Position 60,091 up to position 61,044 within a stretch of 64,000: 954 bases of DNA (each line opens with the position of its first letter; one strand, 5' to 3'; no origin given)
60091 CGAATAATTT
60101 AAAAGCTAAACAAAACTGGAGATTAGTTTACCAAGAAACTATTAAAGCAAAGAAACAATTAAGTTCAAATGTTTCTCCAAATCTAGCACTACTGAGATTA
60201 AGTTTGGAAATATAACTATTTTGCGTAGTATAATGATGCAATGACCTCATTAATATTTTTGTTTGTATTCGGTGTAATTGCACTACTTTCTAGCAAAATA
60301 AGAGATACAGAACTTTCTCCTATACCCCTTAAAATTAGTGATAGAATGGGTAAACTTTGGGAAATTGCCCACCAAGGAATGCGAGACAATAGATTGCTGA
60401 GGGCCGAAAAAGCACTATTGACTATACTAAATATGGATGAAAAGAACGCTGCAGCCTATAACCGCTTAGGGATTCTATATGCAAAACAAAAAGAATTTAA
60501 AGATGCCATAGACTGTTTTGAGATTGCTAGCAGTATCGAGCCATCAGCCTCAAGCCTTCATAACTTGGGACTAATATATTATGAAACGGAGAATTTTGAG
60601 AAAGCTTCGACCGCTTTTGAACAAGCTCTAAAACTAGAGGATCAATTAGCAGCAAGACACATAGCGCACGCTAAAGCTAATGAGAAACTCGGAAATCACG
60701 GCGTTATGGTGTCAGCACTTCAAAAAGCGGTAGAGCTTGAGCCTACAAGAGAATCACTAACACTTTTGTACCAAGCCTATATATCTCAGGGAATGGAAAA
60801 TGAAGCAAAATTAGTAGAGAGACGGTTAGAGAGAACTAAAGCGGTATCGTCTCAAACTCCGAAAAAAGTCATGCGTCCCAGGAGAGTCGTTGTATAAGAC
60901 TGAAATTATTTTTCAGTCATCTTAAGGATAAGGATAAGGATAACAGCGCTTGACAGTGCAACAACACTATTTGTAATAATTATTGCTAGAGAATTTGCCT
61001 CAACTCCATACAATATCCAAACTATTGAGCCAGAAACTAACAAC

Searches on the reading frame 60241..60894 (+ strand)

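Call 64: search_protein_families(library=pfam, proteins=[window:60241-60894:+], max_evalue=0.01)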
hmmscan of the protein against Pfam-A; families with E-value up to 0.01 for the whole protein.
window:60241-60894:+ (218 aa): 19 families
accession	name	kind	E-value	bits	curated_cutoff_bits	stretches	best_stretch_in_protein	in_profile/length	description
PF00515.34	TPR_1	-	5.4e-17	61.3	27.8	2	70-101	1-32/34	Tetratricopeptide repeat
PF07719.23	TPR_2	-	1.5e-15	56.4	27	2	104-134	2-32/34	Tetratricopeptide repeat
PF13181.12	TPR_8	-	2.6e-15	55.6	25.7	1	103-133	1-31/34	Tetratricopeptide repeat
PF13424.12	TPR_12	-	2.1e-12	47.5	30.1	1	70-132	3-74/77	Tetratricopeptide repeat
PF13374.12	TPR_10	-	4.4e-10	39.7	27.5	1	103-131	2-30/42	Tetratricopeptide repeat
PF13414.12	TPR_11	-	3.2e-09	36.8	26.8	1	110-151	1-42/42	TPR repeat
PF23914.1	TPR_CcmH_CycH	-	1.2e-08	35.4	42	0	51-100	102-151/158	Cytochrome c-type biogenesis protein H TPR domain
PF13432.12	TPR_16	-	4e-08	34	32.7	1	48-94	9-55/65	Tetratricopeptide repeat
PF13428.12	TPR_14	-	8.7e-08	32.6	23.5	0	107-144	5-42/44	Tetratricopeptide repeat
PF13176.12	TPR_7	-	1.8e-07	31.2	27.9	1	105-135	1-31/36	Tetratricopeptide repeat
PF13371.12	TPR_9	-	5.9e-07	29.8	35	1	77-143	2-69/73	Tetratricopeptide repeat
PF14559.12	TPR_19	-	1.7e-06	28.7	25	1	50-107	5-62/68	Tetratricopeptide repeat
PF13431.12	TPR_17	-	4.8e-06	26.9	24.4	1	59-90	2-33/34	Tetratricopeptide repeat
PF13174.12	TPR_6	-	1e-05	26.3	26.3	0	106-131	3-28/33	Tetratricopeptide repeat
PF25063.1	ARM_TT21_C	-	3.5e-05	24.2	35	1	43-100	102-159/209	Tetratricopeptide repeat protein 21 C-terminal ARM domain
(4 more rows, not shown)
